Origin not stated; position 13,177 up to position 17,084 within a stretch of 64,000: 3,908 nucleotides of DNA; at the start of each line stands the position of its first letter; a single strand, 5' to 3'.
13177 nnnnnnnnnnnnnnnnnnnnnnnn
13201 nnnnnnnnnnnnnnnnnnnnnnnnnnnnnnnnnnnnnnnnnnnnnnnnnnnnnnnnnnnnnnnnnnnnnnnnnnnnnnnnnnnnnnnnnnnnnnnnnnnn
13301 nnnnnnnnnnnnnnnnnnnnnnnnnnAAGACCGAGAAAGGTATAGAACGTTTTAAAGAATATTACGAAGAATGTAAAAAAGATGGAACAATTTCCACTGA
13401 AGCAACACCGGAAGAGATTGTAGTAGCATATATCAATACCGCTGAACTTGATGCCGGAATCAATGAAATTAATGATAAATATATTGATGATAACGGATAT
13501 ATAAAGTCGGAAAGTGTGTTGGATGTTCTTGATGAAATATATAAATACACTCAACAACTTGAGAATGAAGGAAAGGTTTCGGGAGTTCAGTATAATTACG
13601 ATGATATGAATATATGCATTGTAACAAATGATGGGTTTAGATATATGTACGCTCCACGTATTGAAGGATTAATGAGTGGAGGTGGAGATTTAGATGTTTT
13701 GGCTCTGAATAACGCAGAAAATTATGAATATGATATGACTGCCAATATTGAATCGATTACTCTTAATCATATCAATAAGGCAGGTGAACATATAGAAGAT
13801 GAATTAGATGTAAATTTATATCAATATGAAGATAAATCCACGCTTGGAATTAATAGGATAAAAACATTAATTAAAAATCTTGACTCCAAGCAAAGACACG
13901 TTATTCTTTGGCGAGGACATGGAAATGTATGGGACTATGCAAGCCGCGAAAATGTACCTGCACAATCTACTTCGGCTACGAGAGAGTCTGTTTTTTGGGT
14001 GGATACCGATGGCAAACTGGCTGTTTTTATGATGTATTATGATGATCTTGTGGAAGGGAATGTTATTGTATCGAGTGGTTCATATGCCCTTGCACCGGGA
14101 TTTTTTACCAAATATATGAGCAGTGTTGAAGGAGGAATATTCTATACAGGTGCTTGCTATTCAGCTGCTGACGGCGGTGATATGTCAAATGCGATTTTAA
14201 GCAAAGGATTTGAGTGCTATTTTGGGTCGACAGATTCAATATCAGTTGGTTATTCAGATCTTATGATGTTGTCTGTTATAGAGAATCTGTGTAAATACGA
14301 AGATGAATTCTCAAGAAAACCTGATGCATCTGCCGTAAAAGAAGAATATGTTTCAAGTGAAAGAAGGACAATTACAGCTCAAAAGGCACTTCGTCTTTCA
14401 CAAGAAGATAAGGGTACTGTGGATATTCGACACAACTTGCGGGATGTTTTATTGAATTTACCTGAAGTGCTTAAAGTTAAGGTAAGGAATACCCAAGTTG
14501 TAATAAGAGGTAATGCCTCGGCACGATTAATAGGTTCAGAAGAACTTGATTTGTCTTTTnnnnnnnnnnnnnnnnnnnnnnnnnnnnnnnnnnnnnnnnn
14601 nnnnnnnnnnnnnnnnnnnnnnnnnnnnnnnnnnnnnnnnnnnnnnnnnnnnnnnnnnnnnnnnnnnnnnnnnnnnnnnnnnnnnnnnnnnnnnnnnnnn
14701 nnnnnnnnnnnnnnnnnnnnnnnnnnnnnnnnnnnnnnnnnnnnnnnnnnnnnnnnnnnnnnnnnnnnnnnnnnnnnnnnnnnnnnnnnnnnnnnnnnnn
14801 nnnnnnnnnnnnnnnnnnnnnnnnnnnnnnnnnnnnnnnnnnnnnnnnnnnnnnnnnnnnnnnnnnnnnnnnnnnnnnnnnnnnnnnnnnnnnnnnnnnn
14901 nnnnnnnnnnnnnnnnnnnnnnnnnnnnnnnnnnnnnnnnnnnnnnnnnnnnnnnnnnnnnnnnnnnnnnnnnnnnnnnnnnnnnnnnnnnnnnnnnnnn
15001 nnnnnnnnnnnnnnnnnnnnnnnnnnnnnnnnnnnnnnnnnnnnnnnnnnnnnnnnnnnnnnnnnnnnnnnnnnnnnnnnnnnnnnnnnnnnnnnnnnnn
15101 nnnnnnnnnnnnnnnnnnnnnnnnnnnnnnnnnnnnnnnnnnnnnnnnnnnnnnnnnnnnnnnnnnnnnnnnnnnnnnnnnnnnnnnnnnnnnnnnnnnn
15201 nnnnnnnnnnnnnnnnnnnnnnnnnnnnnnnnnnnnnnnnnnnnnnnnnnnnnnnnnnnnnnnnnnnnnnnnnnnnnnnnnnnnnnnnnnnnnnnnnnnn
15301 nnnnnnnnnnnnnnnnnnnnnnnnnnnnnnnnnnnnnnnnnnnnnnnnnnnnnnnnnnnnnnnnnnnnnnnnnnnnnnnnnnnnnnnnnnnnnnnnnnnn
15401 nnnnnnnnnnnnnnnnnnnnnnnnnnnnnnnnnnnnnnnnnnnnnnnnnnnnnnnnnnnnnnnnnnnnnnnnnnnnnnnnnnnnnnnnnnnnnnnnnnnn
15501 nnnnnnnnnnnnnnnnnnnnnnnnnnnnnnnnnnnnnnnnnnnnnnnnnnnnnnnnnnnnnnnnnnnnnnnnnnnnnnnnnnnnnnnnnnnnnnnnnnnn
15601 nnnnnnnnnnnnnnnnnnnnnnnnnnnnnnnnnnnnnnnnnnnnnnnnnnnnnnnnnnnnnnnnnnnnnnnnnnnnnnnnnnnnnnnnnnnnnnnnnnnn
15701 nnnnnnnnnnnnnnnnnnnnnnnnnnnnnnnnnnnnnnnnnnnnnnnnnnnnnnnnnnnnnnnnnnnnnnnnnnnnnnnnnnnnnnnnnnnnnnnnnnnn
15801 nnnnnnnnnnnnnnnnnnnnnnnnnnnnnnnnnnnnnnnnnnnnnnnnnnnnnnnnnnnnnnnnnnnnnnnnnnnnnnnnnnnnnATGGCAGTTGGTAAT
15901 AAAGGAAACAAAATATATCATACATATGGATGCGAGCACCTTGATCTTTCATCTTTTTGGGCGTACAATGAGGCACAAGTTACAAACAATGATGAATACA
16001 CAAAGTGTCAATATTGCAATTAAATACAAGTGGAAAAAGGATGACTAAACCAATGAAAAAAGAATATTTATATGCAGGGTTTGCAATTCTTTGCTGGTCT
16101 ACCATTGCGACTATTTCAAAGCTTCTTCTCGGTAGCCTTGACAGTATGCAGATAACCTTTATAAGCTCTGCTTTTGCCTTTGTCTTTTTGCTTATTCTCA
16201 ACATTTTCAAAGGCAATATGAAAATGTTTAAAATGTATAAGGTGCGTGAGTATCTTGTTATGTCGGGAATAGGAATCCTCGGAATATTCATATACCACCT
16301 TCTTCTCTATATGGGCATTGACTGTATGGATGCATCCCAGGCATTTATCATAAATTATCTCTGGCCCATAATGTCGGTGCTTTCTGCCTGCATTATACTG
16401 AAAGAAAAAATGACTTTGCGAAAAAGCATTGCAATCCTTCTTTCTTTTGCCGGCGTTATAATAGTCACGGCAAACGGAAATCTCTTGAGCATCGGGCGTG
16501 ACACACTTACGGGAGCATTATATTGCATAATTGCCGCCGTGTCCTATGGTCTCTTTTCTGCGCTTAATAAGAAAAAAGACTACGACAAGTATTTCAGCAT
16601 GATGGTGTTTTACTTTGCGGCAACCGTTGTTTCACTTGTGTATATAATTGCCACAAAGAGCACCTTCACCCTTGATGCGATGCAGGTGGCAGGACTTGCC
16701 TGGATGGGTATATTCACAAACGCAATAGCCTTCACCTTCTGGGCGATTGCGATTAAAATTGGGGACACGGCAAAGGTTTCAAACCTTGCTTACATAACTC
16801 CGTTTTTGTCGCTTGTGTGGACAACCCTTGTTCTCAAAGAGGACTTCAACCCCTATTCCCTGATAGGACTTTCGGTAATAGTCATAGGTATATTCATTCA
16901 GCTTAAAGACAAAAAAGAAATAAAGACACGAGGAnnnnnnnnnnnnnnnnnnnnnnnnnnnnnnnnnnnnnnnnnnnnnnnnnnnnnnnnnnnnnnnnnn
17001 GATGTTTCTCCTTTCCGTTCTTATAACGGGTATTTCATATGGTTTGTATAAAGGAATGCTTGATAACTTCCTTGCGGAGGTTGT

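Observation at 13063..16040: AT-rich ~3-kb insert between rlmD and a transporter operon encodes an ~840-aa lipoprotein with a gingipain-like His/Cys arrangement fused to beta-propeller-like repeats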

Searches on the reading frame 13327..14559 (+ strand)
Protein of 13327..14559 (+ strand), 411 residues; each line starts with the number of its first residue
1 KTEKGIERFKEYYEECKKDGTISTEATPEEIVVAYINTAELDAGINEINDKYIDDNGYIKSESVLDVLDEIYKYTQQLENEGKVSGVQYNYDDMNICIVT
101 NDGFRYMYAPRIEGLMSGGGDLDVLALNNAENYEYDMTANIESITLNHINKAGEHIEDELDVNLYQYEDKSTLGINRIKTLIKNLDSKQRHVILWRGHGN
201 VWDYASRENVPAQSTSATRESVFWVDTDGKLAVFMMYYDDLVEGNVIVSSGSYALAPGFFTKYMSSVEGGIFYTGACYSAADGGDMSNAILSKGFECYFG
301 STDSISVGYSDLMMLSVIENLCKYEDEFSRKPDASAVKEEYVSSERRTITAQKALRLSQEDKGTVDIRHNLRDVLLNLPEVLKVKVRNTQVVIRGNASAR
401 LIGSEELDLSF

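Call 27: search_solved_structures(query=A2, max_evalue=10, show_alignments=3)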
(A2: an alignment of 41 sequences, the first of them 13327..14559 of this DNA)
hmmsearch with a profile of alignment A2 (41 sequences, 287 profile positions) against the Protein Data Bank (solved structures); distinct sequences matched with E-value up to 10: 10.
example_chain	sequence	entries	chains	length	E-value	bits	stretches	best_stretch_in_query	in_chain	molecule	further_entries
2z61_A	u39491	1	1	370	0.018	17.5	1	226-258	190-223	Probable aspartate aminotransferase 2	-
5jx5_A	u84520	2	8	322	0.18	14.2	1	78-178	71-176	Glucanase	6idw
5dyn_A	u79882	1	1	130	0.2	14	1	81-170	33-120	Putative peptidase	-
3gqi_B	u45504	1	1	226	1.4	11.2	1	45-70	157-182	Phospholipase C-gamma-1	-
9qgn_A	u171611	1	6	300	1.4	11.2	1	61-102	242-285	DUF4255 domain-containing protein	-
7nxe_A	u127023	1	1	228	1.5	11.2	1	45-70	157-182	Isoform 2 of 1-phosphatidylinositol 4,5-bisphosphate phosphodiesterase gamma-1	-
9vfl_A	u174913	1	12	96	1.8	11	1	45-70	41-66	1-phosphatidylinositol 4,5-bisphosphate phosphodiesterase gamma-1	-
4fbn_A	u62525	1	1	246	1.8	10.9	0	45-70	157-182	1-phosphatidylinositol 4,5-bisphosphate phosphodiesterase gamma-1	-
4ey0_A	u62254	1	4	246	1.8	10.9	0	45-70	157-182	1-phosphatidylinositol 4,5-bisphosphate phosphodiesterase gamma-1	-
9vke_A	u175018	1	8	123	9.3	8.6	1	21-59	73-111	De novo designed zinc hydrolase 11-7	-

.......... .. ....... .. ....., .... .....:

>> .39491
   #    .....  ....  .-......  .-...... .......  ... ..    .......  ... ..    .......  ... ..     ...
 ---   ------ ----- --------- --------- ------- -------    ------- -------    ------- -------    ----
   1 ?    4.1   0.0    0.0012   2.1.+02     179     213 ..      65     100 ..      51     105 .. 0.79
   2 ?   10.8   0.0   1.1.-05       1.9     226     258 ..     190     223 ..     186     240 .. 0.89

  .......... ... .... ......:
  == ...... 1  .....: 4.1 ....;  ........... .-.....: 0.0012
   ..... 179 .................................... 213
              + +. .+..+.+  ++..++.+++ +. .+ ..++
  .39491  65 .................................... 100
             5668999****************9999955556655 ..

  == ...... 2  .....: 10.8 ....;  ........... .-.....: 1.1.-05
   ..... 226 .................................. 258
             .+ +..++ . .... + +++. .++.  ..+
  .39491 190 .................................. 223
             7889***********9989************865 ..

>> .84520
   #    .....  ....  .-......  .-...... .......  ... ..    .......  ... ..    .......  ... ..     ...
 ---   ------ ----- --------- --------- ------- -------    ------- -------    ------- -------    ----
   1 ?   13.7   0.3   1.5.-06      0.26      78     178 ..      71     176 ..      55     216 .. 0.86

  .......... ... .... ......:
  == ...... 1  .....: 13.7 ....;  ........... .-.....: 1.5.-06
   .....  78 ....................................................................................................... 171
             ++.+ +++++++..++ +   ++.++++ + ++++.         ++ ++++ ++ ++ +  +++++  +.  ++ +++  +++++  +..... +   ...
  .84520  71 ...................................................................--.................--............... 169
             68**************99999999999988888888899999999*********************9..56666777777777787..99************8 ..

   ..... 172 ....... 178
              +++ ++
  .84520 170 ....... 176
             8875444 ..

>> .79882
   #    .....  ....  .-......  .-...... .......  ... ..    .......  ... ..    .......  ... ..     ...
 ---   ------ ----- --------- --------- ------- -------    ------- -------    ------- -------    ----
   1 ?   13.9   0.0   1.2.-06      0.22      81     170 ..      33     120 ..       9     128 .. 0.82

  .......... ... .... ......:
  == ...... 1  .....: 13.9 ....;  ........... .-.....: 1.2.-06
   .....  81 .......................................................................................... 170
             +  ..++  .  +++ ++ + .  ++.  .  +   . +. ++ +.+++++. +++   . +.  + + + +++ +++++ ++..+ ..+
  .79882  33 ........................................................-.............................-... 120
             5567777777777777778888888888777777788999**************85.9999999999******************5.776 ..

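Call 28: search_protein_families(library=pfam, alignment_id=A2, max_evalue=10)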
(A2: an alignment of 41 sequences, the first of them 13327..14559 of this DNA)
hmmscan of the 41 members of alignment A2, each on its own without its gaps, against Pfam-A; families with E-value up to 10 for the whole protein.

A. member 1, window:13327-14559:+ (411 aa): 0 families

B. families by the number of members that match (of 41 scanned): 28 families (the first 25 are shown)
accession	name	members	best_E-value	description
PF01364.23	Peptidase_C25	2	0.00056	Peptidase family C25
PF12770.12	CHAT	2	0.031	CHAT domain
PF01706.21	FliG_C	2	0.18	FliG C-terminal domain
PF11781.13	Zn_ribbon_RRN7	1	0.0075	Zinc-finger of RNA-polymerase I-specific TFIIB, Rrn7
PF02471.22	OspE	1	0.012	Borrelia outer surface protein E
PF17015.10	DUF5094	1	0.016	Domain of unknown function (DUF5094)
PF25213.1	HVO_A0261_N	1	0.027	HVO_A0261 N-terminal domain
PF25290.1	CGLA_M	1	0.034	Lambda-carrageenase middle domain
PF23979.1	DUF7304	1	0.042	Domain of unknown function (DUF7304)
PF10475.15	Vps54_N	1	0.056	Vacuolar-sorting protein 54, of GARP complex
PF17482.7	Phage_sheath_1C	1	0.06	Phage tail sheath C-terminal domain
PF04537.17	Herpes_UL55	1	0.064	Herpesvirus UL55 protein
PF07202.18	Tcp10_C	1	0.084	T-complex protein 10 C-terminus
PF22367.1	FlgE_3rd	1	0.11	Flagellar hook protein FlgE, third domain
PF25530.1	EF-hand_SWAP70_N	1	0.11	Switch-associated protein 70-like, N-terminal EF-hand domain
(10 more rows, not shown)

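Call 36: predict_structure(alignment_id=A2)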
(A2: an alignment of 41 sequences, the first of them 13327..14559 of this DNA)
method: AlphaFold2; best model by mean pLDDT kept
length: 411 residues; sequences in the alignment: 41
mean_pLDDT: 78.2   pTM: 0.56
mean pLDDT of the five models: 78.2, 77.9, 77.1, 76.8, 74.5
residues with pLDDT >= 90: 152; 70-90: 143; 50-70: 61; < 50: 55
segments of 3 or more residues with pLDDT < 50: 117-119, 135-137, 328-331, 361-383, 385-394
pLDDT, mean of each block of 10 residues (from residue 1): 82 88 82 84 95 89 92 97 94 85 86 55 91 50 61 90 90 89 95 93 78 77 84 81 86 92 97 95 94 97 86 89 60 52 56 58 42 44 43 51 60 53
secondary structure, 60 per line:
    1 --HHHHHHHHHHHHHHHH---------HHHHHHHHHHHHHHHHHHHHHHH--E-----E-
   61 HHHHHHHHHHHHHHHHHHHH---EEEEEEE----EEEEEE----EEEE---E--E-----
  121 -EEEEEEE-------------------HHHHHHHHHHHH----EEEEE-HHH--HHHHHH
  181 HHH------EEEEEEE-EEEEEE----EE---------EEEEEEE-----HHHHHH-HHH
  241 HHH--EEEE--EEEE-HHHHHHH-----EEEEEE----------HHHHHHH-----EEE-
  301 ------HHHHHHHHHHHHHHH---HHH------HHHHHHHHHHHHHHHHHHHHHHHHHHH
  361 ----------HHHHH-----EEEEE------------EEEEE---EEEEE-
elements in order: H3-18 H28-50 H61-80 E84-90 E95-100 E105-108 E122-128 H148-159 E164-168 H175-183 E190-196 E198-203 E219-225 H231-236 H238-243 E246-249 E252-255 H257-263 E269-274 H285-291 E297-299 H307-321 H334-360 H371-375 E381-385 E398-402 E406-410

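Call 38: fold_search(model_id=the predicted structure, library=pdb)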
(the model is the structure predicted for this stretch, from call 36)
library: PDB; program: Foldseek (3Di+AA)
matches with E <= 10: 963; with E <= 0.001: 1
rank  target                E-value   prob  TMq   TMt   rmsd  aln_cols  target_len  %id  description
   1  7ba2_A                2.5e-04  0.99  0.26  0.26  10.3       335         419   10  D319A mutant of the PilB minor pilin from Streptococcus sanguinis (released 2021-04-28)
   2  7ba2_B                2.3e-03  0.92  0.24  0.24  11.3       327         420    8  D319A mutant of the PilB minor pilin from Streptococcus sanguinis (released 2021-04-28)
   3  3bij_A                2.9e-03  0.98  0.23  0.33  13.5       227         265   10  Crystal structure of protein GSU0716 from Geobacter sulfurreducens. Northeast Structural Genomics target GsR13 (released 2007-12-11)
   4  3bij_C                4.6e-03  0.97  0.22  0.33  17.2       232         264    9  Crystal structure of protein GSU0716 from Geobacter sulfurreducens. Northeast Structural Genomics target GsR13 (released 2007-12-11)
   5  3bij_B                5.5e-03  0.98  0.21  0.32   6.1       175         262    8  Crystal structure of protein GSU0716 from Geobacter sulfurreducens. Northeast Structural Genomics target GsR13 (released 2007-12-11)
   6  5ljl                  7.8e-03  0.94  0.20  0.44   7.1       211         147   10  Streptococcus pneumonia TIGR4 flavodoxin: structural and biophysical characterization of a novel drug target (released 2016-08-31)
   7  7b7p_A                8.3e-03  0.57  0.23  0.23  11.7       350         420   10  PilB minor pilin from Streptococcus sanguinis (released 2021-04-28)
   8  8h4j_E                1.3e-02  0.54  0.19  0.31  10.5       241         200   12  Crystal Structure of AzoR-FMN-Lyb24 complex (released 2023-10-18)
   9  8h4j_A                1.5e-02  0.54  0.19  0.32  10.5       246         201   12  Crystal Structure of AzoR-FMN-Lyb24 complex (released 2023-10-18)
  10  2ohh_A                1.8e-02  0.87  0.21  0.21   7.7       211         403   11  Crystal Structure of coenzyme F420H2 oxidase (FprA), a diiron flavoprotein, active oxidized state (released 2007-05-22)
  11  9mkc_A                1.9e-02  0.84  0.18  0.21   7.8       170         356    9  Crystal structure of MALT1 in complex with an allosteric inhibitor (released 2025-10-29)
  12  7n2w_B                2.0e-02  0.47  0.19  0.31  10.8       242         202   12  The crystal structure of an FMN-dependent NADH-azoreductase, AzoA in complex with Red 40 (released 2022-06-01)
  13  1ja0_A                2.1e-02  0.84  0.21  0.16   7.8       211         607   11  CYPOR-W677X (released 2001-08-22)
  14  8h4j_D                2.4e-02  0.47  0.19  0.32  10.6       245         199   11  Crystal Structure of AzoR-FMN-Lyb24 complex (released 2023-10-18)
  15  7n2w_A                2.4e-02  0.38  0.18  0.30  10.3       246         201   12  The crystal structure of an FMN-dependent NADH-azoreductase, AzoA in complex with Red 40 (released 2022-06-01)
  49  6n9j_A                1.9e-01  0.41  0.25  0.28   8.4       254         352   12  X-ray structure of a secreted C11 cysteine protease from Bacteroides thetaiotaomicron in complex with an irreversible  (released 2019-12-11)
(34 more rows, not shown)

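Call 45: find_homologous_proteins(query=A2, max_evalue=0.001)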
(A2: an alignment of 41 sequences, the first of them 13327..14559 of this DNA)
Query A2 (41 sequences): 8000 candidates shared short words with the query, none scored E <= 0.001.

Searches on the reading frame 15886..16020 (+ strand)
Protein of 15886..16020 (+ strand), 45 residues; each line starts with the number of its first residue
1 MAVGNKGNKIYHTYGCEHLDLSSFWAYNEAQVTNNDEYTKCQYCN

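Call 19: search_protein_families(library=pfam, proteins=[window:15886-16020:+], max_evalue=1)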
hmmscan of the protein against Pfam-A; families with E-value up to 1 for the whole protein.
window:15886-16020:+ (45 aa): 0 families

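Call 64: search_protein_families(library=ncbifam, proteins=[window:15886-16020:+], max_evalue=10)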
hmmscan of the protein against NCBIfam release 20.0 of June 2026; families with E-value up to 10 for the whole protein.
window:15886-16020:+ (45 aa): 0 families

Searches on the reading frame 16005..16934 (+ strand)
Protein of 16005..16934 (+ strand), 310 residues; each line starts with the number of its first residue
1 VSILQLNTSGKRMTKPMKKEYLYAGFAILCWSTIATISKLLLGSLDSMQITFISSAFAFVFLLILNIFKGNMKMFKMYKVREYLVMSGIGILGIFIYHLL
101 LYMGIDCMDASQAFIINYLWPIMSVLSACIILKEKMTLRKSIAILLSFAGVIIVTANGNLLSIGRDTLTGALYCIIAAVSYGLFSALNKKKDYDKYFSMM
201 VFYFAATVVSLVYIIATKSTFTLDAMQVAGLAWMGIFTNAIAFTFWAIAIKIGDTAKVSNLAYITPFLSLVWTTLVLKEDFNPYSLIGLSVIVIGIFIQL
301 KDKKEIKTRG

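Call 19: search_protein_families(library=pfam, proteins=[window:16005-16934:+], max_evalue=1)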
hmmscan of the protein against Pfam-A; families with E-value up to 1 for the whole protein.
window:16005-16934:+ (310 aa): 1 family
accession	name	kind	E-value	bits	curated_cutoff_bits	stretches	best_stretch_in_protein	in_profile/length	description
PF00892.27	EamA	-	2.9e-35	121.9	28.2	2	20-155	3-134/135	EamA-like transporter family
